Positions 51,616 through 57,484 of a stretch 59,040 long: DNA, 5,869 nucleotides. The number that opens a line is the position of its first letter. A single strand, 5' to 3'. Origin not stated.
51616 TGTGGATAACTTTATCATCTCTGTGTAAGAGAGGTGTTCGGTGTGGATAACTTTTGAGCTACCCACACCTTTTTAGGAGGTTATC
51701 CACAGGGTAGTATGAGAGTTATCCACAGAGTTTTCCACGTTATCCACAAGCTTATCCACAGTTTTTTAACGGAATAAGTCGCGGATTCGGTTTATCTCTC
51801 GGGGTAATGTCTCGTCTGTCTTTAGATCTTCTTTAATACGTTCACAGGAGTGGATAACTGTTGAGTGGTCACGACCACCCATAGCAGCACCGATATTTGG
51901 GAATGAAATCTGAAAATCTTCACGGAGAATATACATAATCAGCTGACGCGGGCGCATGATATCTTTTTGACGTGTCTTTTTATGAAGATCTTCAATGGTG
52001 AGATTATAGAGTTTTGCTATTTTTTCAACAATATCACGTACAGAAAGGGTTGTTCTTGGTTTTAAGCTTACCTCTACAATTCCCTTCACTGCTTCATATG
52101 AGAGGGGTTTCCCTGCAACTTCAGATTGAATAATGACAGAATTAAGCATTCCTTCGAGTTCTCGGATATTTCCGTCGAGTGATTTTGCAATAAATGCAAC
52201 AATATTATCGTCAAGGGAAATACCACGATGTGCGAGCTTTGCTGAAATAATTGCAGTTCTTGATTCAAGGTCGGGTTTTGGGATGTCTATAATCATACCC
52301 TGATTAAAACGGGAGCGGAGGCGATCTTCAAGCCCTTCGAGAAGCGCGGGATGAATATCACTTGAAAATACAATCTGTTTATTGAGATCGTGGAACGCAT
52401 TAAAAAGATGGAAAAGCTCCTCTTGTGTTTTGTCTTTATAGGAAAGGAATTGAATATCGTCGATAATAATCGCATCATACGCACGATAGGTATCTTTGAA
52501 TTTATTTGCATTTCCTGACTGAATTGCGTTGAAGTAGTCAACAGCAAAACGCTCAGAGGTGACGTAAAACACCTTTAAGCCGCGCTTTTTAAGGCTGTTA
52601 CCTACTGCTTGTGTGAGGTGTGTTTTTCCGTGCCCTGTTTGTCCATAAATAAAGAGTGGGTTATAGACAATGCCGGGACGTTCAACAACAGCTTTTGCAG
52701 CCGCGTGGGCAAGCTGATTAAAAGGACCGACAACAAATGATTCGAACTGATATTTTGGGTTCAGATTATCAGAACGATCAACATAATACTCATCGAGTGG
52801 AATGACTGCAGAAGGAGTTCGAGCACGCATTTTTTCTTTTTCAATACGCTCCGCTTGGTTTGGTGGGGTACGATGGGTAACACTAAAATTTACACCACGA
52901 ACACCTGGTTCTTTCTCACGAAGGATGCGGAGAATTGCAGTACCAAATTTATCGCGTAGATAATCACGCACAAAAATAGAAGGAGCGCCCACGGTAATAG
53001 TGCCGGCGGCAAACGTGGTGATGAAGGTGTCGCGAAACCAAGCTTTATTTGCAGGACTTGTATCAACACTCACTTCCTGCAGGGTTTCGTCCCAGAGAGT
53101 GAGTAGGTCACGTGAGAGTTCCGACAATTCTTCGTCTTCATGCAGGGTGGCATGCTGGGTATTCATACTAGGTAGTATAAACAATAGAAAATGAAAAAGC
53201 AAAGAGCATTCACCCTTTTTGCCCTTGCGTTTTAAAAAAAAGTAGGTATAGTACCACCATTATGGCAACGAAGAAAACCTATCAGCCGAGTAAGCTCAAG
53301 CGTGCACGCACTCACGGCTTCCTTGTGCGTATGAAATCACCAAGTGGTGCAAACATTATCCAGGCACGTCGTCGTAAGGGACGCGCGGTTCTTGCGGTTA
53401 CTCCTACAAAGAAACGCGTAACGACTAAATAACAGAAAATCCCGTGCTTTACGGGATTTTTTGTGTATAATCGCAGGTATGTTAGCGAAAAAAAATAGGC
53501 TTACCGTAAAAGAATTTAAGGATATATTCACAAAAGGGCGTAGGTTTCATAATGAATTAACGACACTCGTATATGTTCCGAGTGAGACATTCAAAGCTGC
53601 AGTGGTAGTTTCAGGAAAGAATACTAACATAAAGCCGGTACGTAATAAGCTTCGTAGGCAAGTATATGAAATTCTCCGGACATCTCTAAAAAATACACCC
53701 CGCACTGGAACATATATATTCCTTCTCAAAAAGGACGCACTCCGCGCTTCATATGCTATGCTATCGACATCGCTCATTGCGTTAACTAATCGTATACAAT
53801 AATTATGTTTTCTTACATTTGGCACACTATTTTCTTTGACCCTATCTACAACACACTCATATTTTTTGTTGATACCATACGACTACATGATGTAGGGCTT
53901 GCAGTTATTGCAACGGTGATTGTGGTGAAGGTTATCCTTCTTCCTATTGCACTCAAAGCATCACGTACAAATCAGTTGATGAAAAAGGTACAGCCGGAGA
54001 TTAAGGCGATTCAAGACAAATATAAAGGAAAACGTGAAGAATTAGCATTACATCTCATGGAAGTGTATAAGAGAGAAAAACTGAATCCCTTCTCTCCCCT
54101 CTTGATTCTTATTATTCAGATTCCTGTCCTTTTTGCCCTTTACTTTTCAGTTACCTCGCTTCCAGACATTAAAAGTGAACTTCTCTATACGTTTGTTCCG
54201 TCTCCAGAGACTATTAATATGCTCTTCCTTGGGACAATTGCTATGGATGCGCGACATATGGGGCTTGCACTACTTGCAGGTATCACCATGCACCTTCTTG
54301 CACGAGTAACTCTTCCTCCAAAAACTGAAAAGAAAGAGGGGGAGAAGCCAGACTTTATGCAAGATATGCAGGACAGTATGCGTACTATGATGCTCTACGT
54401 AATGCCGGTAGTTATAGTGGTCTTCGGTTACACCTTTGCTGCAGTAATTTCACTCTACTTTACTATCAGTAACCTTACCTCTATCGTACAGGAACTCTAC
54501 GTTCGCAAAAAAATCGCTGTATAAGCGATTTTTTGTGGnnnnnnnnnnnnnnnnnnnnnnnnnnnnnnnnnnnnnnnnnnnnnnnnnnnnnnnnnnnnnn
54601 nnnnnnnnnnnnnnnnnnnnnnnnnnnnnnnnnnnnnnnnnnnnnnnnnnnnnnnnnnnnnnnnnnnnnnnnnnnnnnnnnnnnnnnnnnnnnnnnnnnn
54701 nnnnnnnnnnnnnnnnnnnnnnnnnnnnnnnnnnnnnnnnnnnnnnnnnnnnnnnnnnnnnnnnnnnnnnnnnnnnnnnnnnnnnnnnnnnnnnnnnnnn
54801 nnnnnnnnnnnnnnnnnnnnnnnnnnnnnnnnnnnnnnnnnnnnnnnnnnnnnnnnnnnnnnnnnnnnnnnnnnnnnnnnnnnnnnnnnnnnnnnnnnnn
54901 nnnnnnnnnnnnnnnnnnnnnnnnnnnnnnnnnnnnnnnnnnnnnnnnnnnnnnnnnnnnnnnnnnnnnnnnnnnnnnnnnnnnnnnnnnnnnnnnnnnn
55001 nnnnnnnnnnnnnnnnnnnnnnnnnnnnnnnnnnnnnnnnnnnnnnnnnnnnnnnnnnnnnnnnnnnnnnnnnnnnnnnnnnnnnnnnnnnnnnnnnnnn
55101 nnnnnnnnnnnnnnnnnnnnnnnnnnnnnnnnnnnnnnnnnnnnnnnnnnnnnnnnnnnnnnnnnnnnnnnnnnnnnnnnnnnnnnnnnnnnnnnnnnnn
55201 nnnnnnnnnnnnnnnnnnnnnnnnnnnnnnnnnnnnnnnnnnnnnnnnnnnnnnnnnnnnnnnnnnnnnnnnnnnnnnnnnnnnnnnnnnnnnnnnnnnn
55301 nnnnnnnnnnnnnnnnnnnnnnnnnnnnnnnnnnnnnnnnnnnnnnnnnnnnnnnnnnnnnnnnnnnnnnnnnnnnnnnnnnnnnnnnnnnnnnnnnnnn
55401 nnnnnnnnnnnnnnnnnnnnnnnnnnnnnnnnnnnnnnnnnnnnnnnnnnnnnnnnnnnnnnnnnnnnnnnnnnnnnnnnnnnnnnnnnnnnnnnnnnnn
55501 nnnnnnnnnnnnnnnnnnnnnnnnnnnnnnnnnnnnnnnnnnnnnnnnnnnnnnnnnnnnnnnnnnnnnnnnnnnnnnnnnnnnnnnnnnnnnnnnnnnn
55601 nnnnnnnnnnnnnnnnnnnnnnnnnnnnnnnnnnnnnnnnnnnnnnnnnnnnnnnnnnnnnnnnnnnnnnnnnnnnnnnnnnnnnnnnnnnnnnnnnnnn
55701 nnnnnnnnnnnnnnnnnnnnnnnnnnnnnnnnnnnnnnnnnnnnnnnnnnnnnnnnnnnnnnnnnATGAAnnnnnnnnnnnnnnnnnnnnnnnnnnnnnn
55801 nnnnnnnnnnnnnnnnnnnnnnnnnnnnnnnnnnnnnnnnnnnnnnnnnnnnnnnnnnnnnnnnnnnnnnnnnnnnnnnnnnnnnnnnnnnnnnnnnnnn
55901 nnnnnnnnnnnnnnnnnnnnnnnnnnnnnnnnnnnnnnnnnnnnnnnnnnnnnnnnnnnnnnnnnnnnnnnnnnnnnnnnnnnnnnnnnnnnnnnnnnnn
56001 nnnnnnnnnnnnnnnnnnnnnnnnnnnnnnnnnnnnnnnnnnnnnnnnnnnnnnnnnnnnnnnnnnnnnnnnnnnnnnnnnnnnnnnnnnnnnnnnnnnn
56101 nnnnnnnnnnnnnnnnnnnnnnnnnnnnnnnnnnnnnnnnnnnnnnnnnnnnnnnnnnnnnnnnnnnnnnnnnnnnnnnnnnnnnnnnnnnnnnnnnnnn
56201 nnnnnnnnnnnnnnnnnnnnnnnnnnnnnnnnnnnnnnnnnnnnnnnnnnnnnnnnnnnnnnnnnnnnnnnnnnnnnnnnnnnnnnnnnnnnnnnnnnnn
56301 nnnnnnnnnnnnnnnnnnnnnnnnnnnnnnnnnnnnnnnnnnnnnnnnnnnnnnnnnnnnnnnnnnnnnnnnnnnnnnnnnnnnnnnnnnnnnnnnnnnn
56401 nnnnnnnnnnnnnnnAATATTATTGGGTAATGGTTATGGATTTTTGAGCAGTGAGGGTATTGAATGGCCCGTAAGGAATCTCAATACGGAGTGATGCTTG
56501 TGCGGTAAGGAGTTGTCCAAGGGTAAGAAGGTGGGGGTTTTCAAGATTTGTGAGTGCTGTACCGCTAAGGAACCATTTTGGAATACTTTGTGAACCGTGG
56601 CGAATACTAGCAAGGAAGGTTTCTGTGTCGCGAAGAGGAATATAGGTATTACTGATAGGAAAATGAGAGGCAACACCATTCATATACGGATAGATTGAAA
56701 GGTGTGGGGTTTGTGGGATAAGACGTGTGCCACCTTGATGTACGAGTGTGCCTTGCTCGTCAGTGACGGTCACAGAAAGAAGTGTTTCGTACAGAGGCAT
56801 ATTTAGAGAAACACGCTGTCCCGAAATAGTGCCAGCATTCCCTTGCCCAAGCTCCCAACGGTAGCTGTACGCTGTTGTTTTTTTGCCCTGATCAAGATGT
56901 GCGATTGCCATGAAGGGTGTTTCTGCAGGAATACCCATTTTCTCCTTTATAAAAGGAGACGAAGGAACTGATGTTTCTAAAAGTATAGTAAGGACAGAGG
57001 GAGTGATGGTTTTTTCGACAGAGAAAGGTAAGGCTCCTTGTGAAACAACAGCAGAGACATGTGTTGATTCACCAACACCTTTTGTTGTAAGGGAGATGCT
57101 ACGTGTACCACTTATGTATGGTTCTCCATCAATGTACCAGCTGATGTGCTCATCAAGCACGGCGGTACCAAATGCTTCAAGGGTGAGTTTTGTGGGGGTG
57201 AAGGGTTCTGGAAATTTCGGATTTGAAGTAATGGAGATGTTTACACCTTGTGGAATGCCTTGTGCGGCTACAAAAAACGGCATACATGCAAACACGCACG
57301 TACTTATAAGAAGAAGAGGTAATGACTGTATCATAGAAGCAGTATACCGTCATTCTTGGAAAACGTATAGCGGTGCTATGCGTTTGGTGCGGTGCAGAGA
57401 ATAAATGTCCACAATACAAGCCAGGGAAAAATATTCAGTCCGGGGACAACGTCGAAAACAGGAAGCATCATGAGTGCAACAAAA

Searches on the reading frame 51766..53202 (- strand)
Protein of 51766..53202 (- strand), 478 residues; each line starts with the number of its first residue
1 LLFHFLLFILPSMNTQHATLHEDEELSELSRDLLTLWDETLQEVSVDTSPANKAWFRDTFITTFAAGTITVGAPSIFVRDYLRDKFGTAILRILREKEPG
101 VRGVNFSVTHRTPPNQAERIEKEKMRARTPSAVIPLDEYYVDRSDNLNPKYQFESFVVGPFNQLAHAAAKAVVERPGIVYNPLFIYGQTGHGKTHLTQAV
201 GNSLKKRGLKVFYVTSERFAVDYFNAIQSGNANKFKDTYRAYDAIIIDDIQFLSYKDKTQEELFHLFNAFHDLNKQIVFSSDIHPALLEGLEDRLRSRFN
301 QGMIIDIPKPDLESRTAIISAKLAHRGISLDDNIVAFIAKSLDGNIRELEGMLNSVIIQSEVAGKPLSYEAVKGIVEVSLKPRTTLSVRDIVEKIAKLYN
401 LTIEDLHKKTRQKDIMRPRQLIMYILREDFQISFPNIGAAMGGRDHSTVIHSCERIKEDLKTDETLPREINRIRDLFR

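Call 47: search_protein_families(library=pfam, proteins=[window:51766-53202:-])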
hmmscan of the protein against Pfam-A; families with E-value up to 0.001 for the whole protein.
window:51766-53202:- (478 aa): 8 families
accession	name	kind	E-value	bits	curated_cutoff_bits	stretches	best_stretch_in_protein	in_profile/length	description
PF00308.24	Bac_DnaA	-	2.1e-60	204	23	1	147-306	1-162/162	Bacterial DnaA ATPAse domain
PF08299.17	Bac_DnaA_C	-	6.5e-24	84.2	31.5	1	389-456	2-69/69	Bacterial dnaA protein helix-turn-helix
PF01695.23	IstB_IS21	-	1.6e-10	41.4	24.1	1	184-274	96-186/238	IstB-like ATP binding protein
PF13401.12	AAA_22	-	6.8e-06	26.9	27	0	183-269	8-110/130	AAA domain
PF01637.24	ATPase_2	-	4.2e-05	23.9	33.2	0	180-216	20-56/225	ATPase domain predominantly from Archaea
PF00004.35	AAA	-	0.00028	21.8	21.2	1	184-278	2-105/131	ATPase family associated with various cellular activities (AAA)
PF11638.13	DnaA_N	-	0.00029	20.9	24.6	1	36-95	3-64/65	DnaA N-terminal domain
PF00910.28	RNA_helicase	-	0.0009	20.1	21.5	0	184-256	2-64/105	RNA helicase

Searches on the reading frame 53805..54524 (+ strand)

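Call 71: search_protein_families(library=pfam, proteins=[window:53805-54524:+], max_evalue=0.01)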
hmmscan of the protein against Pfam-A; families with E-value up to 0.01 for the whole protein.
window:53805-54524:+ (239 aa): 1 family
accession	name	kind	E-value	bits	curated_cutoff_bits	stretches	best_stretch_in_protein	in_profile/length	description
PF02096.25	60KD_IMP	-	1.8e-40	139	35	1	31-235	2-163/163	60Kd inner membrane protein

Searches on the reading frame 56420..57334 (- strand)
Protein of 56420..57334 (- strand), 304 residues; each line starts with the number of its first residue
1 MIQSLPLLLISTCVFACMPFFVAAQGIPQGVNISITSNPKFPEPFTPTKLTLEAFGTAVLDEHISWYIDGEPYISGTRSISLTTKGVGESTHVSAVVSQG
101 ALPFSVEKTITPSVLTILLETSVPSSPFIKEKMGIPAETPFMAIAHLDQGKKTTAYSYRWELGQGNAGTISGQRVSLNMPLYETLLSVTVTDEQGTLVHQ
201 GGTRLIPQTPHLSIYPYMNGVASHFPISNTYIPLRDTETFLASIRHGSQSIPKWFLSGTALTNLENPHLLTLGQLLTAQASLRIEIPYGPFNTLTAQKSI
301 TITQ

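Call 71: search_protein_families(library=pfam, proteins=[window:56420-57334:-], max_evalue=0.01)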
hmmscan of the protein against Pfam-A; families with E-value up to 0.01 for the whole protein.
window:56420-57334:- (304 aa): 1 family
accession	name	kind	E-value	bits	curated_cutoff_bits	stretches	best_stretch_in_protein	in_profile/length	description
PF06832.18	BiPBP_C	-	0.0031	17.8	26.8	0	44-90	30-74/90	Penicillin-Binding Protein C-terminus Family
